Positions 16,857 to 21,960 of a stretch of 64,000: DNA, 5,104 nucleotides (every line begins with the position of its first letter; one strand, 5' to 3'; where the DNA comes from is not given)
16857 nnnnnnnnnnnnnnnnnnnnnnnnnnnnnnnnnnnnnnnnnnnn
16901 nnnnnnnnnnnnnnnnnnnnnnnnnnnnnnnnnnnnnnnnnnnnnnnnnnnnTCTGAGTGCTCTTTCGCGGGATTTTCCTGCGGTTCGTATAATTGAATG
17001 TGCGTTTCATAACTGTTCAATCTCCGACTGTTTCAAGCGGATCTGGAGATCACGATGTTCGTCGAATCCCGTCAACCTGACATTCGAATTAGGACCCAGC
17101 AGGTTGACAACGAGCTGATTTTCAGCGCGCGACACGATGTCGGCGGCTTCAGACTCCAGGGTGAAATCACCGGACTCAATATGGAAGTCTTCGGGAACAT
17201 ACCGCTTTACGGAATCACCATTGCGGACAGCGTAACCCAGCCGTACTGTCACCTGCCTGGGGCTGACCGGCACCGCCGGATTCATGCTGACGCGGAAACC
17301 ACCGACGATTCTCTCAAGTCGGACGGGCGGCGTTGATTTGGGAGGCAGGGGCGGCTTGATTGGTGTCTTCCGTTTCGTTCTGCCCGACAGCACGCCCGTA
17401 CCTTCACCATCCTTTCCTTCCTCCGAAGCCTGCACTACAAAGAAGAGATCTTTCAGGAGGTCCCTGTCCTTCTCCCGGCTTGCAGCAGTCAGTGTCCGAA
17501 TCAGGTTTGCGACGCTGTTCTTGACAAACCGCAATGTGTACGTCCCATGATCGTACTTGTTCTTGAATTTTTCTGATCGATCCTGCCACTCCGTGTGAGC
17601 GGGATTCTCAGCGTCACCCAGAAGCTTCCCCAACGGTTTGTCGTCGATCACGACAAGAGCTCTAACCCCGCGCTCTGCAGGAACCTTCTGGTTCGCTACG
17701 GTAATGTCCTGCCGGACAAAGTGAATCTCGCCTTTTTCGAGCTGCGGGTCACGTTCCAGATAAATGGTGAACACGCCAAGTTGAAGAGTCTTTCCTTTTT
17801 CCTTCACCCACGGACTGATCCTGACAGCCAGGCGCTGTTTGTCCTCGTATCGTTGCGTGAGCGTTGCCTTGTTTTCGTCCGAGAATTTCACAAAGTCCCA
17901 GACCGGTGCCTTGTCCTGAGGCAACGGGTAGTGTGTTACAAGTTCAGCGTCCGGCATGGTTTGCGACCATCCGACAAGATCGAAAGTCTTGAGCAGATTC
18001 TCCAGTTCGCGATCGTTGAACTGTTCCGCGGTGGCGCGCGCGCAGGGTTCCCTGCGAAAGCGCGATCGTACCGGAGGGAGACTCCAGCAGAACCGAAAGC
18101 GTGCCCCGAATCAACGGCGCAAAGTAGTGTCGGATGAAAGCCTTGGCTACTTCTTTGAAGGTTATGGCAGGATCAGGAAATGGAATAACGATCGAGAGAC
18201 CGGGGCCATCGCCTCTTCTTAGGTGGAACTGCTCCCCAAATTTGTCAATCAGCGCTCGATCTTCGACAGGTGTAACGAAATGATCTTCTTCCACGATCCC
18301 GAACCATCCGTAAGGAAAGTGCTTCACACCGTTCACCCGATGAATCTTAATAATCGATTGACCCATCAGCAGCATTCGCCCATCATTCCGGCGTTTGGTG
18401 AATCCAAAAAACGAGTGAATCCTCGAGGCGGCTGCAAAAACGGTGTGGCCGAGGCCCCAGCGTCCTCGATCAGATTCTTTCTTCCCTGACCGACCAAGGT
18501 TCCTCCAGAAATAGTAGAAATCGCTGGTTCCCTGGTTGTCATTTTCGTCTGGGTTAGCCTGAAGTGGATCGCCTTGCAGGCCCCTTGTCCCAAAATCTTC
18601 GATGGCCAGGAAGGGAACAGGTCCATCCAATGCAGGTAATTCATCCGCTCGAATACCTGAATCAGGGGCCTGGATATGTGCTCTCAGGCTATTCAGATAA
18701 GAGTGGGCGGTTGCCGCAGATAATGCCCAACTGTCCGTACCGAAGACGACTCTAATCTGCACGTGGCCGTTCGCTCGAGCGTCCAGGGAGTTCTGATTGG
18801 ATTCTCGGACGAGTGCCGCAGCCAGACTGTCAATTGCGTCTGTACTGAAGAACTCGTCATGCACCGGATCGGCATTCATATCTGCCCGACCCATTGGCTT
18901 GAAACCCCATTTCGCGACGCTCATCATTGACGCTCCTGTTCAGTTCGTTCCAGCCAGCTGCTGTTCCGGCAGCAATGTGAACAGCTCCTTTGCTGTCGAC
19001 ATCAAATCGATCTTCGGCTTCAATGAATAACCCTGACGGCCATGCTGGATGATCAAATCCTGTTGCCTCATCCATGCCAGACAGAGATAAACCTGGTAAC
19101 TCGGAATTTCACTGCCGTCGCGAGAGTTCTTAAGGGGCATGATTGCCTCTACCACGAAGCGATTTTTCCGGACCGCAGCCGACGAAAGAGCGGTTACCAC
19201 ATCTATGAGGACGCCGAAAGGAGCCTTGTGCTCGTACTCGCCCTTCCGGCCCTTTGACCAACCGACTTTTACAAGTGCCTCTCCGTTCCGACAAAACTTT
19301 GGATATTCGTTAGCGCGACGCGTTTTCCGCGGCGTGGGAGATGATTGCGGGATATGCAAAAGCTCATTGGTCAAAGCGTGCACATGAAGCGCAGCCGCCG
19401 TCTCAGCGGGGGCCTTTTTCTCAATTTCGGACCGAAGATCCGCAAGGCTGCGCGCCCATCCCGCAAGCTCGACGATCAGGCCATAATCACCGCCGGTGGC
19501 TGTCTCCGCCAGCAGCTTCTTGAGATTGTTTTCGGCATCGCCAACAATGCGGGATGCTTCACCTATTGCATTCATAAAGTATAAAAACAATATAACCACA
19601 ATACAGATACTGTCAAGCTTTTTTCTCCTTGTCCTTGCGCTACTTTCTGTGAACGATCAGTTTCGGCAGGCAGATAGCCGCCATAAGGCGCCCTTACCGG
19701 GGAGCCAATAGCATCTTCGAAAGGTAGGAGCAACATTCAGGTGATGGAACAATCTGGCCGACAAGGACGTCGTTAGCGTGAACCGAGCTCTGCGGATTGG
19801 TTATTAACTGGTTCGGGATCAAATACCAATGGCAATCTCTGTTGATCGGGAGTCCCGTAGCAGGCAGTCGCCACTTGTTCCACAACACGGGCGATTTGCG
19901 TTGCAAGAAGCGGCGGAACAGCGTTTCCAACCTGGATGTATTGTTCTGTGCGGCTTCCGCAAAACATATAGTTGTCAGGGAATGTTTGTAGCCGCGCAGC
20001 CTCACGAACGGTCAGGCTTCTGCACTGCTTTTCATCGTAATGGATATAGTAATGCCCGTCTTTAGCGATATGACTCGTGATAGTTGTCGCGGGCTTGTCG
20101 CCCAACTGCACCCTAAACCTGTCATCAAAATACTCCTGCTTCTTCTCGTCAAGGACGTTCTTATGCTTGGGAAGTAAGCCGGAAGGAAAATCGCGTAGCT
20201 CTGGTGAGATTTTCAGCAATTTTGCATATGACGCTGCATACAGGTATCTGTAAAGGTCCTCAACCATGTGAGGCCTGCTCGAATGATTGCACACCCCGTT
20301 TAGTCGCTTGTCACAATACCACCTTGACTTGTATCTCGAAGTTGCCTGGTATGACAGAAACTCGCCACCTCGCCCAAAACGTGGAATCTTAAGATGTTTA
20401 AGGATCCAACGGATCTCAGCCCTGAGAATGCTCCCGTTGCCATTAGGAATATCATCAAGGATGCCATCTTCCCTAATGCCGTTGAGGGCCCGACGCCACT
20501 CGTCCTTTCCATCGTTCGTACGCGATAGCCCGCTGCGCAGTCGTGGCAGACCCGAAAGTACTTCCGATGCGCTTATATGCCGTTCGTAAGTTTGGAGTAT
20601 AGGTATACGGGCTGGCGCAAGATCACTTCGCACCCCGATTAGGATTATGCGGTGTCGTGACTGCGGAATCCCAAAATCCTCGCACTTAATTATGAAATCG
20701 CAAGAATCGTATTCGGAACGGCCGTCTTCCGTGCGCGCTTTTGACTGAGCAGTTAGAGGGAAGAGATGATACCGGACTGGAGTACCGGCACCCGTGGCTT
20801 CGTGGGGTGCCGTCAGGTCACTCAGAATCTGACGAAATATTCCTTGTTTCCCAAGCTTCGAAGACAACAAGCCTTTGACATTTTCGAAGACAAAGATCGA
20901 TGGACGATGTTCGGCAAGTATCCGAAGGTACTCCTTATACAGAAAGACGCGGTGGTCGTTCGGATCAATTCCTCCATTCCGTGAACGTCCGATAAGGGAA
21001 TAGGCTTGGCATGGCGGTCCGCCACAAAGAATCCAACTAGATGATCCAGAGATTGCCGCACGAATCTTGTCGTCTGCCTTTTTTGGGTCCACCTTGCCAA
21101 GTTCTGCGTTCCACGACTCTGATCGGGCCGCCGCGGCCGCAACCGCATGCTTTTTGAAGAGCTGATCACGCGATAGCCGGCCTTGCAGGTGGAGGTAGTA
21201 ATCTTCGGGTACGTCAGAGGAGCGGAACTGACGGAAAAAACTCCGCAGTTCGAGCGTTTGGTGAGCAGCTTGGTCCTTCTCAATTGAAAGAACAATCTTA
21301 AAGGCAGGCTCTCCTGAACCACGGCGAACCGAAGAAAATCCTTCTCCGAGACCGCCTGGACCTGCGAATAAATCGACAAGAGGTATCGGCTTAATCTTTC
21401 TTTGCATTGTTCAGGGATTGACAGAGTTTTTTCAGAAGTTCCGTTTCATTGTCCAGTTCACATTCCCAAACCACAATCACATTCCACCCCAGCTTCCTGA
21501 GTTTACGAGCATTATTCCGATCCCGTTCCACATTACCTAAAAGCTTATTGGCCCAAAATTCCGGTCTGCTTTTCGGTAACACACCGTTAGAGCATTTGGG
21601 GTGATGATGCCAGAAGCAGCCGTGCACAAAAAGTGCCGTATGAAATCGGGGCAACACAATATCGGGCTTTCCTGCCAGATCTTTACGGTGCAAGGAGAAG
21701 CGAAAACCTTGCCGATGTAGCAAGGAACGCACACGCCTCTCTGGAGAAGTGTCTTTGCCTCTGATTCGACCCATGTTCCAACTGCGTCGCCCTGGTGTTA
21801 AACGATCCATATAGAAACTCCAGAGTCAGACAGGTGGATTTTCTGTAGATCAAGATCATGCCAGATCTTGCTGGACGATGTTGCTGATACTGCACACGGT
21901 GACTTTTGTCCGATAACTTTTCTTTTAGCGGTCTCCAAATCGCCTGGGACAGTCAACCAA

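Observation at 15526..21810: vsr-dcm followed by a five-ORF module built around a MutL/MORC-type GHKL ATPase: candidate uncharacterised methylation-linked defence system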

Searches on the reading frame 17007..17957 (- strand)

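Call 3: search_protein_families(library=pfam, proteins=[window:17007-17957:-], max_evalue=0.1)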
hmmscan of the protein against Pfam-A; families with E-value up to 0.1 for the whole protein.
window:17007-17957:- (316 aa): 1 family
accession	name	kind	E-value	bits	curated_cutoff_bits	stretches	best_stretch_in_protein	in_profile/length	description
PF03180.19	Lipoprotein_9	-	0.031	13.9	27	1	39-79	9-49/236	NlpA lipoprotein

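Call 4: search_protein_families(library=padloc, proteins=[window:17007-17957:-], max_evalue=0.1)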
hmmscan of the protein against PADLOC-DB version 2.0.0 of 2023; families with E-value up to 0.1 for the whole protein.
window:17007-17957:- (316 aa): 1 family
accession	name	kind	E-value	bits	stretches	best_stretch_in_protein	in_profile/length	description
PDLC04582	PDC-M33A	-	0.0014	15.4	1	56-155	310-411/627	-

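Call 5: search_protein_families(library=ncbifam, proteins=[window:17007-17957:-], max_evalue=0.1)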
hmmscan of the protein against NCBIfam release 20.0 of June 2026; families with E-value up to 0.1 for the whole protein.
window:17007-17957:- (316 aa): 0 families

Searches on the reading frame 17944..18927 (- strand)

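Call 3: search_protein_families(library=pfam, proteins=[window:17944-18927:-], max_evalue=0.1)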
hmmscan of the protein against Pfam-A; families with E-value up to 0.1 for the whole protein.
window:17944-18927:- (327 aa): 0 families

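Call 4: search_protein_families(library=padloc, proteins=[window:17944-18927:-], max_evalue=0.1)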
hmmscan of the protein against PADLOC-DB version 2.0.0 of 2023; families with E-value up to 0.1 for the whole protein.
window:17944-18927:- (327 aa): 1 family
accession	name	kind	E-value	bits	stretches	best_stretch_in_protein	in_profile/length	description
PDLC04582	PDC-M33A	-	2.3e-10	37.8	1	25-280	24-266/627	-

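Call 5: search_protein_families(library=ncbifam, proteins=[window:17944-18927:-], max_evalue=0.1)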
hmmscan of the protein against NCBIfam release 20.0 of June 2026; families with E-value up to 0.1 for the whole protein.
window:17944-18927:- (327 aa): 1 family
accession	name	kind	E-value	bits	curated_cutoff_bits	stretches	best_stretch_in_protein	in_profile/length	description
NF000951.0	PRK00095.2-1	equivalog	0.014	14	391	1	28-70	18-56/559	DNA mismatch repair endonuclease MutL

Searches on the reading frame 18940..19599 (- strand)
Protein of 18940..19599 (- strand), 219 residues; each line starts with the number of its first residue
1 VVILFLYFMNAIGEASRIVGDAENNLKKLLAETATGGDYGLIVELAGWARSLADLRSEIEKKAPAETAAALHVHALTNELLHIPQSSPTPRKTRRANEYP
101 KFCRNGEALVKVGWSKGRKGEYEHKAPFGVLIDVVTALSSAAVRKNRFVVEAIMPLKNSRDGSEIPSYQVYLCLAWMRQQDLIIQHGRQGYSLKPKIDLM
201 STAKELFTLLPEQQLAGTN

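Call 3: search_protein_families(library=pfam, proteins=[window:18940-19599:-], max_evalue=0.1)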
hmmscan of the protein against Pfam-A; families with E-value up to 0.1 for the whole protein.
window:18940-19599:- (219 aa): 0 families

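Call 4: search_protein_families(library=padloc, proteins=[window:18940-19599:-], max_evalue=0.1)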
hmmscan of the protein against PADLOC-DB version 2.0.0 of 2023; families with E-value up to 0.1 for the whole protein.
window:18940-19599:- (219 aa): 0 families

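Call 5: search_protein_families(library=ncbifam, proteins=[window:18940-19599:-], max_evalue=0.1)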
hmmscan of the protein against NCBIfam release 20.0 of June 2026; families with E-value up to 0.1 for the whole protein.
window:18940-19599:- (219 aa): 0 families

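Call 89: search_solved_structures(query=A8, max_evalue=10)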
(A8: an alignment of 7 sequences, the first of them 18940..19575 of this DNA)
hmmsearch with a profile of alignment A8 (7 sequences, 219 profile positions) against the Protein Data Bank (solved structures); distinct sequences matched with E-value up to 10: 4.
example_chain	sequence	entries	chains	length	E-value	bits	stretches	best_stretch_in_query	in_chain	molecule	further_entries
5cwn_A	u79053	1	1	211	8.1e-05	25.6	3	10-65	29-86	Designed helical repeat protein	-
5lec_A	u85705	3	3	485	0.23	14.3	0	9-38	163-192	DDD_D12_12_D12_12_D12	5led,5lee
7rkc_A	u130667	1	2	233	1.2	12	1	11-79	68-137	D_3_633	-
8f6q_A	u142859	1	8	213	3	10.6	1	10-76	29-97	C8-71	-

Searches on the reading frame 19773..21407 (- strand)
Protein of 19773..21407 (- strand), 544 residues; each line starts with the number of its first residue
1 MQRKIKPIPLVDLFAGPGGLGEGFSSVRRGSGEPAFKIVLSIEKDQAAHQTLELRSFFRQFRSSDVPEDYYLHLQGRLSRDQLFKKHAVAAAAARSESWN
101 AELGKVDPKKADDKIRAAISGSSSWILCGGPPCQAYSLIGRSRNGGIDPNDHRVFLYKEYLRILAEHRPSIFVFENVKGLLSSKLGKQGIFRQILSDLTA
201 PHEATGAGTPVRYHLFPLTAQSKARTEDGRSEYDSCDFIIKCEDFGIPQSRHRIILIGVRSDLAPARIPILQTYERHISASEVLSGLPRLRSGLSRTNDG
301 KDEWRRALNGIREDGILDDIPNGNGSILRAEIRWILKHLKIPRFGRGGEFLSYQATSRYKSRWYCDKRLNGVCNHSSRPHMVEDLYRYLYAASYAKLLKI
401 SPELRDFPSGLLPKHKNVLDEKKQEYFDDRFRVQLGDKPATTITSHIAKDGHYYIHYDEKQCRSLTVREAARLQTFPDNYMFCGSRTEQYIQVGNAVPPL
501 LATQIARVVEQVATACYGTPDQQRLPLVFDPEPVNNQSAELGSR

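Call 3: search_protein_families(library=pfam, proteins=[window:19773-21407:-], max_evalue=0.1)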
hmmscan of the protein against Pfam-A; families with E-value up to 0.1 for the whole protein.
window:19773-21407:- (544 aa): 1 family
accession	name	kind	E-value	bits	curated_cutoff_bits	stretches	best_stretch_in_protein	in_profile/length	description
PF00145.23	DNA_methylase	-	5.9e-46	157.8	22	3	233-509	135-322/324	C-5 cytosine-specific DNA methylase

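Call 4: search_protein_families(library=padloc, proteins=[window:19773-21407:-], max_evalue=0.1)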
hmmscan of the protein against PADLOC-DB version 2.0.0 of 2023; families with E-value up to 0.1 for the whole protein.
window:19773-21407:- (544 aa): 57 families (the best 25 are shown)
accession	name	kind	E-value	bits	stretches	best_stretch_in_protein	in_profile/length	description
PDLC02649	DrmMII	-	1.2e-94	315.6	2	10-293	7-253/422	DrmMII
PDLC03232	MTase_II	-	2.9e-68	228.8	3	352-512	305-459/465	Type II methyltransferase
PDLC03234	MTase_II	-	4.8e-62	208.4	3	398-511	256-364/375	Type II methyltransferase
PDLC03378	MTase_II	-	9.5e-61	204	3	123-322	67-234/344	Type II methyltransferase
PDLC02656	DrmMII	-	3.5e-54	182.4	3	372-511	334-467/491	DrmMII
PDLC03326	MTase_II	-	6.1e-49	165.3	3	430-511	290-374/412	Type II methyltransferase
PDLC00033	DruM2|DruM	-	7.5e-49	165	1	7-513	21-364/368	DNA cytosine methylase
PDLC03272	MTase_II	-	4.7e-45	152.4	3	5-199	72-205/407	Type II methyltransferase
PDLC00026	DruM2|DruM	-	1.3e-43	147.8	2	11-313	8-217/336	DNA cytosine methylase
PDLC02648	DrmMII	-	2.2e-42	143.5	3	348-508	298-446/468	DrmMII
PDLC03307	MTase_II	-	3.4e-39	133.2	2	126-264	65-194/382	Type II methyltransferase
PDLC02650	DrmMII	-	1.7e-36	124.1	3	104-183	63-139/435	DrmMII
PDLC03231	MTase_II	-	2.8e-36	123.3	2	425-507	380-460/488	Type II methyltransferase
PDLC03237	MTase_II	-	2.5e-34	116.4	3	437-514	716-792/1036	Type II methyltransferase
PDLC00031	DruM2|DruM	-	5.2e-34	115.9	3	6-215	10-151/361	DNA cytosine methylase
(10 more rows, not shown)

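Call 5: search_protein_families(library=ncbifam, proteins=[window:19773-21407:-], max_evalue=0.1)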
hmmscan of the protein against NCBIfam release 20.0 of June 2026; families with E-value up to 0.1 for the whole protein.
window:19773-21407:- (544 aa): 2 families
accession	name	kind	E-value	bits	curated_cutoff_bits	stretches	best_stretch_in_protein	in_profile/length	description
TIGR00675.1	dcm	superfamily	1.4e-42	146.6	100.65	2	126-507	63-327/329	DNA (cytosine-5-)-methyltransferase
NF007772.0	PRK10458.1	subfamily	1.8e-13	49.9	710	1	105-197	153-246/472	DNA cytosine methylase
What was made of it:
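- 19773..21407 (-): dcm, C5-cytosine DNA methyltransferase (544 aa); intact. Pfam DNA_methylase 5.9e-46, TIGR00675 1.4e-42 (calls 3, 5).
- Checked: dcm 19773-21407: DNA_methylase 5.9e-46 (calls 3, 5).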

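Call 55: list_cluster_members(proteins=[P0188, window:19773-21407:-, window:18940-19575:-])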
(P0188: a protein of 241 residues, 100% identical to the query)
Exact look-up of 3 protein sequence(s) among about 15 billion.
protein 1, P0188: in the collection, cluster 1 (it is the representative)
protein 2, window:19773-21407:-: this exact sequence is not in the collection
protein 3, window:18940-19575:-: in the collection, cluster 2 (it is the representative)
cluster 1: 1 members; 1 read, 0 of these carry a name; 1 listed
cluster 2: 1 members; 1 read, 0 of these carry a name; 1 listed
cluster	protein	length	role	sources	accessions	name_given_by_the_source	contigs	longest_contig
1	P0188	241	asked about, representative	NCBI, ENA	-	-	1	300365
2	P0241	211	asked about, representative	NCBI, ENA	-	-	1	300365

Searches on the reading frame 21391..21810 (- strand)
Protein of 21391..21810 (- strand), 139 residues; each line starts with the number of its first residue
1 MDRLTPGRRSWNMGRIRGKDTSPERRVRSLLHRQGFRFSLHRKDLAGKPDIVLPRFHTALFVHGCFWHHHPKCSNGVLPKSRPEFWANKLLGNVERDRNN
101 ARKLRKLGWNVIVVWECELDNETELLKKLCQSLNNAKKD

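Call 3: search_protein_families(library=pfam, proteins=[window:21391-21810:-], max_evalue=0.1)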
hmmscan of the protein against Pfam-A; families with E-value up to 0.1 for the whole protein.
window:21391-21810:- (139 aa): 2 families
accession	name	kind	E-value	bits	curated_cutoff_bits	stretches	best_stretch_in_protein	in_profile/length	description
PF03852.21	Vsr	-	1.2e-28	99.2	27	1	1-70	1-70/74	DNA mismatch endonuclease Vsr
PF18741.7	MTES_1575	-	0.015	15.8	38.2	1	93-131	55-94/96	REase_MTES_1575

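Call 4: search_protein_families(library=padloc, proteins=[window:21391-21810:-], max_evalue=0.1)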
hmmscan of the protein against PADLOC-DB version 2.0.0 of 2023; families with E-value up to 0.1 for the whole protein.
window:21391-21810:- (139 aa): 2 families
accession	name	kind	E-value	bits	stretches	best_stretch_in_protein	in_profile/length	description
PDLC03397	Vsr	-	3.1e-32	109.8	1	8-125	9-125/156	Type II nicking endonuclease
PDLC05009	PDC-S37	-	0.039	9.7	1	95-138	1299-1343/1550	-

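Call 5: search_protein_families(library=ncbifam, proteins=[window:21391-21810:-], max_evalue=0.1)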
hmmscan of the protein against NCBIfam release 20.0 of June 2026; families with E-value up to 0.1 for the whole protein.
window:21391-21810:- (139 aa): 2 families
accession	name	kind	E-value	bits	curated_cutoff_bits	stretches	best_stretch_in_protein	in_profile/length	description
TIGR00632.1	vsr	subfamily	5.9e-41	139.5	97.85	1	1-118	2-119/119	DNA mismatch endonuclease Vsr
NF058533.1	antiphage_ProA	equivalog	0.092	10.1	1500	0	95-138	1664-1708/1903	anti-phage protein ProA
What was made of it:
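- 21391..21810 (-): vsr, very-short-patch T:G mismatch endonuclease; intact. Pfam Vsr 1.2e-28, TIGR00632 5.9e-41, PADLOC Vsr 3e-32 (calls 3-5).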
